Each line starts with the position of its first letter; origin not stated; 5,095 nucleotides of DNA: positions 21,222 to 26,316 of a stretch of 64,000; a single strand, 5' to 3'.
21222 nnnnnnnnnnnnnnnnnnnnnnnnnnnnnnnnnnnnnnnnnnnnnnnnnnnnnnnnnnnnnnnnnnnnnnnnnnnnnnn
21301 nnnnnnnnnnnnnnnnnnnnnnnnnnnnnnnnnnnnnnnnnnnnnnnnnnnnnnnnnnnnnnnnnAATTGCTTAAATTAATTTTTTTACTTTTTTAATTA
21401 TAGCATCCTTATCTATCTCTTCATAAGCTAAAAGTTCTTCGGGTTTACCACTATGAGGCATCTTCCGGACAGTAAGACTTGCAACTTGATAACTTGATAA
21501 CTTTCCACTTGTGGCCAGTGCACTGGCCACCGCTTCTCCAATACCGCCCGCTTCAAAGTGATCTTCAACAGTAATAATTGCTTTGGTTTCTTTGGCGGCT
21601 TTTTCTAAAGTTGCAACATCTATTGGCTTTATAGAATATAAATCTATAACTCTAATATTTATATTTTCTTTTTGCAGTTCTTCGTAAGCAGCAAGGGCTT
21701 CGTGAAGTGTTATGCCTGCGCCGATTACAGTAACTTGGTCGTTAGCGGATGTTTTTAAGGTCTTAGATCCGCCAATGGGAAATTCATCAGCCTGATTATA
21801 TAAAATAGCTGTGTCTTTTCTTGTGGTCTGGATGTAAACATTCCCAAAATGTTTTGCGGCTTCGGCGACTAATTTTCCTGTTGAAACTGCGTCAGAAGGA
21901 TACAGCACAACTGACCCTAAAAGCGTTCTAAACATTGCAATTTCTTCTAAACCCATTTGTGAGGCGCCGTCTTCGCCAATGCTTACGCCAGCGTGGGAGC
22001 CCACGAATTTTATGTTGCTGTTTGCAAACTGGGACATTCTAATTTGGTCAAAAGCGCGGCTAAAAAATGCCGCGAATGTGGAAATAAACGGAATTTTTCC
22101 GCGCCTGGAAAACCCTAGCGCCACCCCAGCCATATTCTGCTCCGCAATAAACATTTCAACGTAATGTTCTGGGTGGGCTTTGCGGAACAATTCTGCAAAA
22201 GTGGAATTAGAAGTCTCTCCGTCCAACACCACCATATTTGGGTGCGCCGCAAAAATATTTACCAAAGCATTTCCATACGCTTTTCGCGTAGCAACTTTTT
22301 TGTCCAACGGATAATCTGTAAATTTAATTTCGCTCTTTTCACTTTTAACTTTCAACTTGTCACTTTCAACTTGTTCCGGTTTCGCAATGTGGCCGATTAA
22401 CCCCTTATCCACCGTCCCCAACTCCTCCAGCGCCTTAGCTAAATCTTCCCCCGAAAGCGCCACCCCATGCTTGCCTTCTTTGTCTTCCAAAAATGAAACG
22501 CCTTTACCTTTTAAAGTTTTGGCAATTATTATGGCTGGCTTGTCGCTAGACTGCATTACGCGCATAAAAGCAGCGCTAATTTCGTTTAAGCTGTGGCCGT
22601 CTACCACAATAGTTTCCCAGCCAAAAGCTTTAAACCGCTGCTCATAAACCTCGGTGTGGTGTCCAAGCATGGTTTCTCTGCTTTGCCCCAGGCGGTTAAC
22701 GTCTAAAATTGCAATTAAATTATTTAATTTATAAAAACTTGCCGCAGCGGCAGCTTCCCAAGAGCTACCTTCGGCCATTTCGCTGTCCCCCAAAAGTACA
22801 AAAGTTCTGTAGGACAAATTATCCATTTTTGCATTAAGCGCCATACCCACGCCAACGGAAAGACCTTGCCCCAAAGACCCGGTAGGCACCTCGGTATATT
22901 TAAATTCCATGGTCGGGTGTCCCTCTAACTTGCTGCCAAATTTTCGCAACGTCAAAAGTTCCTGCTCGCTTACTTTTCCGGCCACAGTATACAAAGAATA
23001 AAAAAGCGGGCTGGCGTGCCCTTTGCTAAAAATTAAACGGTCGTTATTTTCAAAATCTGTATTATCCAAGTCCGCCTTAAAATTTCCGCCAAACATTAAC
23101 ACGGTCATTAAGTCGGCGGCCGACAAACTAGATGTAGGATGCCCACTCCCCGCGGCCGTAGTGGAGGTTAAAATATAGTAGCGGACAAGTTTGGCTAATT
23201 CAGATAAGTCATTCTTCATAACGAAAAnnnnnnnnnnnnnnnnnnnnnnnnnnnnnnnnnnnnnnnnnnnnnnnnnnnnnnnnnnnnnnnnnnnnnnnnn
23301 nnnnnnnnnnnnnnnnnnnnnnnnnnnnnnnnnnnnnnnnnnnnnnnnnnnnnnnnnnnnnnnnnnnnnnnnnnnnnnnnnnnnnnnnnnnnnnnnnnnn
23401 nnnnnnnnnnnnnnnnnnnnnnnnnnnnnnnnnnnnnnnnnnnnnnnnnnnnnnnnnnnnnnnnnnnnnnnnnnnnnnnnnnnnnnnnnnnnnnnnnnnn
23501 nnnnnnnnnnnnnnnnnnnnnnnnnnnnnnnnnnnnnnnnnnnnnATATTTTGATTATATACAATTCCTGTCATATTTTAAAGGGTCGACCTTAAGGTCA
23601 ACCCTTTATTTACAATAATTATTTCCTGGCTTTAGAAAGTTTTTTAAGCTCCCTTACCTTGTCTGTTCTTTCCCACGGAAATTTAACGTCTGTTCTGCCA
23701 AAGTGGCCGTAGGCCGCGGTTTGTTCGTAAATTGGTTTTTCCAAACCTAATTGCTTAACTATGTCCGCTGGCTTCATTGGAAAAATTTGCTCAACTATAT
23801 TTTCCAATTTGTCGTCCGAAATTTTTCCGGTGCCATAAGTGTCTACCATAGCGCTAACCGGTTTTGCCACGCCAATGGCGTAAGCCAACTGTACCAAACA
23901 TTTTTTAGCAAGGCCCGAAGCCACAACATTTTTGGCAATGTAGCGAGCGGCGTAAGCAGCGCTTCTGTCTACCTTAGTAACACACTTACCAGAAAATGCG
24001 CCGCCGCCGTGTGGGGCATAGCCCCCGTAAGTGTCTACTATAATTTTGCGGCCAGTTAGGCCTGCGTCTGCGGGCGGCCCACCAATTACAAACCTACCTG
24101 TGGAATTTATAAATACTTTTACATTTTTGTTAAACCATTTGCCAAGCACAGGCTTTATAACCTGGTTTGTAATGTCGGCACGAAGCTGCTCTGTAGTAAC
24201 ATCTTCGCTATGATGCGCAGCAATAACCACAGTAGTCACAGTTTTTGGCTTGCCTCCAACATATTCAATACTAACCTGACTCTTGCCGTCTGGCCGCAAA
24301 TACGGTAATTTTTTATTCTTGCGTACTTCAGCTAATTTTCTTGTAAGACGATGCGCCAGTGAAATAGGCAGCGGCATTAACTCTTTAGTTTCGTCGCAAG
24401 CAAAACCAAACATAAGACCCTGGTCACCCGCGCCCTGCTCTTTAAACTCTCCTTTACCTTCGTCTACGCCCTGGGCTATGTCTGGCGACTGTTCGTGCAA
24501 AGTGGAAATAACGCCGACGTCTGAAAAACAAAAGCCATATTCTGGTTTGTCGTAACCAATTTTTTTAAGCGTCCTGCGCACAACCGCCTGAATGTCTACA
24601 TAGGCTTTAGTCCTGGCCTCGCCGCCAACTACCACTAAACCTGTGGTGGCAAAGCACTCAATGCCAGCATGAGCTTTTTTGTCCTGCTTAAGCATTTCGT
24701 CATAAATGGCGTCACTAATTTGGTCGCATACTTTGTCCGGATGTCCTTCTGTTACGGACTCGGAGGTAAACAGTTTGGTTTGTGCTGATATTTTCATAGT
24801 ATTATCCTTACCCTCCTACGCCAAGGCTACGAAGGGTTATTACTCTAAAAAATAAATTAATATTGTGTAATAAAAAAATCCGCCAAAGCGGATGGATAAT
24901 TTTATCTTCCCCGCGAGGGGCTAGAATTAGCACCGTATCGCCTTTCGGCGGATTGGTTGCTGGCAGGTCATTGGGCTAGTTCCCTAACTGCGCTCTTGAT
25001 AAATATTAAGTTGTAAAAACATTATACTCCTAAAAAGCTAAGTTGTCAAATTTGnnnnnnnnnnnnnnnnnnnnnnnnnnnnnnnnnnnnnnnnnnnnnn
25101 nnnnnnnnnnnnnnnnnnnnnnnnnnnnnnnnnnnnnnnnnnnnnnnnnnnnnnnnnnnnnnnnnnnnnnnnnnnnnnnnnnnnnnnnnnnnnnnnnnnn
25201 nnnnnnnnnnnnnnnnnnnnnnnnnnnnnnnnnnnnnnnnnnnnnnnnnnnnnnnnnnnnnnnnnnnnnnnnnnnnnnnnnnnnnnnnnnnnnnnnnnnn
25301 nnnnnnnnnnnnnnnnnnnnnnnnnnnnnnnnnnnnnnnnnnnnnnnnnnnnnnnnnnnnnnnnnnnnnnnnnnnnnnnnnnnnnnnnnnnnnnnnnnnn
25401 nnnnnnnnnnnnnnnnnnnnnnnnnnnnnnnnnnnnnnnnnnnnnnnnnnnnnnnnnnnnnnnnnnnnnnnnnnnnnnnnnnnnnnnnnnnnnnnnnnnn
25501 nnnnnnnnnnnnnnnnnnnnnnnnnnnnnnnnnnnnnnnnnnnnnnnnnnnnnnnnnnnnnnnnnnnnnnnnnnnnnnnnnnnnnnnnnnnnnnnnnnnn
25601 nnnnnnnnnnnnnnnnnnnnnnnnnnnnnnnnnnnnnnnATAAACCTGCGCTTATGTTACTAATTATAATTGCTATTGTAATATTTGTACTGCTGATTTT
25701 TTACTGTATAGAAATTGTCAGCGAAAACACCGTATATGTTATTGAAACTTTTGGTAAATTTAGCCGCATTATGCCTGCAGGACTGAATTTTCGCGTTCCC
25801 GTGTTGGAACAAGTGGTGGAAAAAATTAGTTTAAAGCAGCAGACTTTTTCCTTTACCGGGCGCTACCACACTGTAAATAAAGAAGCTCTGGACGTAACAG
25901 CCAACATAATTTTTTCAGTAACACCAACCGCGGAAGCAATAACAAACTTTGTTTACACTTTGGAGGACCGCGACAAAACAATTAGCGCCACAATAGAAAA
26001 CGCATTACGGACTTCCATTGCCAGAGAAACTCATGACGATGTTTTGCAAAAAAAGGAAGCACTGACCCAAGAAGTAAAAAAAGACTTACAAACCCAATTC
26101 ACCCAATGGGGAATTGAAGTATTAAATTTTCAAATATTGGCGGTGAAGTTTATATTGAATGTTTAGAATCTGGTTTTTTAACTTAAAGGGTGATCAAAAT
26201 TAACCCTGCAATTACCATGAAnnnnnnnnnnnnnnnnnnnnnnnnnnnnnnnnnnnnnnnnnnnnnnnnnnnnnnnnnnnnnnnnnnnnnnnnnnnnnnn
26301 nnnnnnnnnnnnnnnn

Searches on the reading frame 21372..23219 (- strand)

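Call 51: search_protein_families(library=pfam, proteins=[window:21372-23219:-], max_evalue=0.00001)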
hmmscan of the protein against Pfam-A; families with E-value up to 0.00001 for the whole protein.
window:21372-23219:- (615 aa): 4 families
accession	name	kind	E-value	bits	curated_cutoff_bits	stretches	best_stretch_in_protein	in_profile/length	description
PF00456.26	Transketolase_N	-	1.9e-47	162.3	22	1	8-269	5-277/334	Transketolase, thiamine diphosphate binding domain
PF02779.29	Transket_pyr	-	7.2e-38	130.4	27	1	307-469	1-171/174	Transketolase, pyrimidine binding domain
PF02780.25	Transketolase_C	-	1e-27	97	25.9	1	488-607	4-124/124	Transketolase, C-terminal domain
PF13292.11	DXP_synthase_N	-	4.2e-11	43.1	21.2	1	2-178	15-174/274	1-deoxy-D-xylulose-5-phosphate synthase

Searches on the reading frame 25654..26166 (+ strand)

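Call 51: search_protein_families(library=pfam, proteins=[window:25654-26166:+], max_evalue=0.00001)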
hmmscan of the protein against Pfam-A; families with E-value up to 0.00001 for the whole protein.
window:25654-26166:+ (170 aa): 1 family
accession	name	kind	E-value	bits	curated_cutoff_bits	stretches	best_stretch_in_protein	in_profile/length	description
PF01145.31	Band_7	-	1.6e-25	90.6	23.6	1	21-166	2-147/176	SPFH domain / Band 7 family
